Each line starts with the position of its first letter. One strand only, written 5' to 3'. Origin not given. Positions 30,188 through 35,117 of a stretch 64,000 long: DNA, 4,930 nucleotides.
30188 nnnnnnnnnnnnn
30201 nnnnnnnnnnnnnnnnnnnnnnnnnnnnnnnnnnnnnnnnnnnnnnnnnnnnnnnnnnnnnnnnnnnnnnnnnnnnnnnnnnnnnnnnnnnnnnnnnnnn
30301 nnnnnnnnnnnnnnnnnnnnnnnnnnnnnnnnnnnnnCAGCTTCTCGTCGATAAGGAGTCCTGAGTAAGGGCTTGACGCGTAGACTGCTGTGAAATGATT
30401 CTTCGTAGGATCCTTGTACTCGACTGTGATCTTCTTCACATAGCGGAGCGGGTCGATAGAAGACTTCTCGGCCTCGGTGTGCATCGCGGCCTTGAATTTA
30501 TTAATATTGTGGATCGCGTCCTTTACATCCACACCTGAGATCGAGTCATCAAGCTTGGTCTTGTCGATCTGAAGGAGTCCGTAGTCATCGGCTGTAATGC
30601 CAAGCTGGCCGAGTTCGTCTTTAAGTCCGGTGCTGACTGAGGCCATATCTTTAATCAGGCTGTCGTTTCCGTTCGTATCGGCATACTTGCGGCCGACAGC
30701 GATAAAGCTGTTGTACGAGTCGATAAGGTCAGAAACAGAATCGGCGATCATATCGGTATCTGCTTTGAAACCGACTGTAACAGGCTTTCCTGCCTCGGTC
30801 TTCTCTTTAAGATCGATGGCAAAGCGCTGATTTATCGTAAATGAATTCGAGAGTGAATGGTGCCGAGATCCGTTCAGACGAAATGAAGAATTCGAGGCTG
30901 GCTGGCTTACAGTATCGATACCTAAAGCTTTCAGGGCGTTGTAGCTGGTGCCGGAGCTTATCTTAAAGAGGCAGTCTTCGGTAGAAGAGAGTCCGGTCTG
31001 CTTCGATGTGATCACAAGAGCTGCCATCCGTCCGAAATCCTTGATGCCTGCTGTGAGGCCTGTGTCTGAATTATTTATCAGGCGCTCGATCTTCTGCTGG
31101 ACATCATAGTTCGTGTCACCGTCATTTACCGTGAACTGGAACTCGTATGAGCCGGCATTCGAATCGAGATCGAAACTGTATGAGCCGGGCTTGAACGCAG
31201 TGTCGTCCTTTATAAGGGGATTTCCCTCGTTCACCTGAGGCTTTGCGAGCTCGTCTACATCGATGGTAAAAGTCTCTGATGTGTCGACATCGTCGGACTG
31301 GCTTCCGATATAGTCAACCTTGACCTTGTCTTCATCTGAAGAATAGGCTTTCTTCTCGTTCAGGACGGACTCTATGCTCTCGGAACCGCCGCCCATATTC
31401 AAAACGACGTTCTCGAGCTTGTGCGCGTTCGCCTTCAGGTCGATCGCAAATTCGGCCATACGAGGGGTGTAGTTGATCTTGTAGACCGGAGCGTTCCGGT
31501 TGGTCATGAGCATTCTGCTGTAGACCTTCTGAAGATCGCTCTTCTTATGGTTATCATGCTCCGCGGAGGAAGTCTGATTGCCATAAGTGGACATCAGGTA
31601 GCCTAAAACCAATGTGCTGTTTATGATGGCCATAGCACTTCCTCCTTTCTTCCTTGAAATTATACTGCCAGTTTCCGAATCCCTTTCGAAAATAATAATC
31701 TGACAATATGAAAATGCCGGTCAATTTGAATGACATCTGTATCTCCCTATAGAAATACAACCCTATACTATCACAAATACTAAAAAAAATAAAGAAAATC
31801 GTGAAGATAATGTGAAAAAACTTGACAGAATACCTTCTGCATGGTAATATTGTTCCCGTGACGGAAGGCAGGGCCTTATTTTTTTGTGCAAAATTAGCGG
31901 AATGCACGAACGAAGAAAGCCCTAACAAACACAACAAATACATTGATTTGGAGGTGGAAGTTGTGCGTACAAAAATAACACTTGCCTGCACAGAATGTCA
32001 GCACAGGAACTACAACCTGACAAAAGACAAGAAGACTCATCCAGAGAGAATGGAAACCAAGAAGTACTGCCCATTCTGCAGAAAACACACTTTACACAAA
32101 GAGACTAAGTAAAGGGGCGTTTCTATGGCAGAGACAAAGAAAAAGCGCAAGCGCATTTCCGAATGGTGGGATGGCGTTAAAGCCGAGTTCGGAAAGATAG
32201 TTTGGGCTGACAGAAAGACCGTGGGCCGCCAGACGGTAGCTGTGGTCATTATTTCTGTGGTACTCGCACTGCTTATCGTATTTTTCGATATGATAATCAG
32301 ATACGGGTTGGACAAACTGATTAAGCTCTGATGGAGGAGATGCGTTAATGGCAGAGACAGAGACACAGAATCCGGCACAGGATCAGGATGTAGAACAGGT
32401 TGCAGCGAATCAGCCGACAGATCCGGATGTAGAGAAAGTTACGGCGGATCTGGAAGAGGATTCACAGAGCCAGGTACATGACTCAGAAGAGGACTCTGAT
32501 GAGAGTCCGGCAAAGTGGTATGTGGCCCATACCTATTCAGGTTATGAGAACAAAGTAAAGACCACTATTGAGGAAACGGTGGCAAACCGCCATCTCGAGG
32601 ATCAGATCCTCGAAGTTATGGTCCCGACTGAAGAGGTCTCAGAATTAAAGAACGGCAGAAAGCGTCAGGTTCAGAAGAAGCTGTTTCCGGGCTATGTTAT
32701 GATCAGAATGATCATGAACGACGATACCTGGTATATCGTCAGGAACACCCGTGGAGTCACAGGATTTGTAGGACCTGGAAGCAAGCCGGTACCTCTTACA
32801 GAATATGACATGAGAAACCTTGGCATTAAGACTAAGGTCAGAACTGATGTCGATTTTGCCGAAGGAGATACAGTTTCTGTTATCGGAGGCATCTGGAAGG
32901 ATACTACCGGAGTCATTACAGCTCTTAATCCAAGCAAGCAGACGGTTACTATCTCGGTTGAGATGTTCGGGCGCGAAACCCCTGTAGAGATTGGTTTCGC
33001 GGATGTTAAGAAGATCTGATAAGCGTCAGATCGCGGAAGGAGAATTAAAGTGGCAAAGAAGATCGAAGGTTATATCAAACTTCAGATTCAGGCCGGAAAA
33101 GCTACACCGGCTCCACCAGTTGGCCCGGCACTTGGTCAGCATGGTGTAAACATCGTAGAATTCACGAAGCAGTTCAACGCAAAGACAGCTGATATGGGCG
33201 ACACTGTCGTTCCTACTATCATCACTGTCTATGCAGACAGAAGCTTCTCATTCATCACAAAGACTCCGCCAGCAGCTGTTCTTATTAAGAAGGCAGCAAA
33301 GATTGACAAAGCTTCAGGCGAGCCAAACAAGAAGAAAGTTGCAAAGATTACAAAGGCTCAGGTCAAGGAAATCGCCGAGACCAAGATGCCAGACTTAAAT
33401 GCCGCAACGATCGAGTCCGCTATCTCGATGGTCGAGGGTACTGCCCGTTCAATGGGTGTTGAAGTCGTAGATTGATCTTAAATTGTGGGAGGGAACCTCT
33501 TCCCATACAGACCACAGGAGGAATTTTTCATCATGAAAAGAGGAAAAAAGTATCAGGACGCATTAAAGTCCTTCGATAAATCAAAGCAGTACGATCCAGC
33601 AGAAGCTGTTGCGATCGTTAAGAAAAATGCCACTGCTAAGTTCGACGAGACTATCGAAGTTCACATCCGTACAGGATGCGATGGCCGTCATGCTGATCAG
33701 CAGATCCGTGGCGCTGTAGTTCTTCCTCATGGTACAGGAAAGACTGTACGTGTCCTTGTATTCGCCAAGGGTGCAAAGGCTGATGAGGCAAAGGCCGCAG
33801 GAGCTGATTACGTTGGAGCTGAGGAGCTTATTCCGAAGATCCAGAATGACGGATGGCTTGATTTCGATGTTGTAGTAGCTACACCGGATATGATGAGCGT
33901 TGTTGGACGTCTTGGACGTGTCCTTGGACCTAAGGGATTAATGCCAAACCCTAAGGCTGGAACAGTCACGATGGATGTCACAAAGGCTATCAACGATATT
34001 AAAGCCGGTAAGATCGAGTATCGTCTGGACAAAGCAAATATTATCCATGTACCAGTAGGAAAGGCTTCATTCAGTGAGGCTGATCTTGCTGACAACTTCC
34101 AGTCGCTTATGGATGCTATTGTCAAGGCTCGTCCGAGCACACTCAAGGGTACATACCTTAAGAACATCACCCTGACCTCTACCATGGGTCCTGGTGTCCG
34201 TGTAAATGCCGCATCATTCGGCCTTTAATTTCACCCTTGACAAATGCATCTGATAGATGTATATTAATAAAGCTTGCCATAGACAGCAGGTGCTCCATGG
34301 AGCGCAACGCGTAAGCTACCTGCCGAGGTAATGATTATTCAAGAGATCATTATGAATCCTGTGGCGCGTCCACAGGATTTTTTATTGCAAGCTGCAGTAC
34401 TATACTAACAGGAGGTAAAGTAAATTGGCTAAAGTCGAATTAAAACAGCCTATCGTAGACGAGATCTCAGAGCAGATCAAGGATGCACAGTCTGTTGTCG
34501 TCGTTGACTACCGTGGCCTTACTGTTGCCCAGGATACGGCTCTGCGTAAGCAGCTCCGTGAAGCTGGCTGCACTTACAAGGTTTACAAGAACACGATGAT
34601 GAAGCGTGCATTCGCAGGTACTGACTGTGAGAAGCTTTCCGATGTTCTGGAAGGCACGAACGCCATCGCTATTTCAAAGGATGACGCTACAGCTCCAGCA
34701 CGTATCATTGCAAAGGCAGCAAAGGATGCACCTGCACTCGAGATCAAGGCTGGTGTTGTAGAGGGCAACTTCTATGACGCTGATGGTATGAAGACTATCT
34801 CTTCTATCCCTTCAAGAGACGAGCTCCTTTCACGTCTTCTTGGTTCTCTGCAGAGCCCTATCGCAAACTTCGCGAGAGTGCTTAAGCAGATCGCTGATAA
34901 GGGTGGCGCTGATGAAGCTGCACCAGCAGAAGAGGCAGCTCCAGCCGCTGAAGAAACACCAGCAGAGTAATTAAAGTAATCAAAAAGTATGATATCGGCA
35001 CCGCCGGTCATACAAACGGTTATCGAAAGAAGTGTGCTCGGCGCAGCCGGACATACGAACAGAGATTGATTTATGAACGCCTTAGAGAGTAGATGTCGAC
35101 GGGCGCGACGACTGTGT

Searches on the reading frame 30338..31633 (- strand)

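Call 62: search_protein_families(library=pfam, max_evalue=0.00001, proteins=[window:30338-31633:-])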
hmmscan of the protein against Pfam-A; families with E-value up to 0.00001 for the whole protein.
window:30338-31633:- (432 aa): 1 family
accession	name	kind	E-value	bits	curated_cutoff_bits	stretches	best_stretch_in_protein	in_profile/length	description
PF07195.17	FliD_C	-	7.2e-11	42.4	25.4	1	246-313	1-69/236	Flagellar hook-associated protein 2 C-terminus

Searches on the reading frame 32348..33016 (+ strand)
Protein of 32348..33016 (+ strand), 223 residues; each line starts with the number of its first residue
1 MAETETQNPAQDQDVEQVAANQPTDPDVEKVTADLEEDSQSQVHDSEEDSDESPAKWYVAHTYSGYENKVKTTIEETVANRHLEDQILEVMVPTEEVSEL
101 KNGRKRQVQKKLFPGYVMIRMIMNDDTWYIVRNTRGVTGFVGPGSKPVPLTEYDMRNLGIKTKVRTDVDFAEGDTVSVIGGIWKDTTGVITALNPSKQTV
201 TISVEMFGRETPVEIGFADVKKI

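Call 62: search_protein_families(library=pfam, max_evalue=0.00001, proteins=[window:32348-33016:+])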
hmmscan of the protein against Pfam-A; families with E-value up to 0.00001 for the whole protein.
window:32348-33016:+ (223 aa): 1 family
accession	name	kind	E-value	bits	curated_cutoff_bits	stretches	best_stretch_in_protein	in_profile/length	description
PF02357.24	NusG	-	5.7e-31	107.3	22.2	1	56-158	2-92/93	Transcription termination factor nusG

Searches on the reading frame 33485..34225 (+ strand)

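Call 62: search_protein_families(library=pfam, max_evalue=0.00001, proteins=[window:33485-34225:+])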
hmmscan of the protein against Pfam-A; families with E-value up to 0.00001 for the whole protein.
window:33485-34225:+ (247 aa): 1 family
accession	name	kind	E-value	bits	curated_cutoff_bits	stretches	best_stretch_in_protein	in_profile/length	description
PF00687.26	Ribosomal_L1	-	1.7e-73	246.9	32.2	1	45-236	1-198/198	Ribosomal protein L1p/L10e family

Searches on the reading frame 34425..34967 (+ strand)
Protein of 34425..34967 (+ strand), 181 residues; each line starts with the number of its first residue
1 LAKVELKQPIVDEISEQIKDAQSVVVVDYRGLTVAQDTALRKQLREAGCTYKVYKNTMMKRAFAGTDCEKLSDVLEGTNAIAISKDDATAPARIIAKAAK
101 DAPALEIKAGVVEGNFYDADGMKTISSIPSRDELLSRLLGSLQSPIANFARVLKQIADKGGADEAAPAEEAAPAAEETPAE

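Call 62: search_protein_families(library=pfam, max_evalue=0.00001, proteins=[window:34425-34967:+])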
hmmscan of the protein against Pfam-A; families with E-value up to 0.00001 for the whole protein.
window:34425-34967:+ (181 aa): 1 family
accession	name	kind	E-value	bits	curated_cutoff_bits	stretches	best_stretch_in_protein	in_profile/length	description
PF00466.25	Ribosomal_L10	-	7e-31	106.7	22.8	1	5-100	4-100/100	Ribosomal protein L10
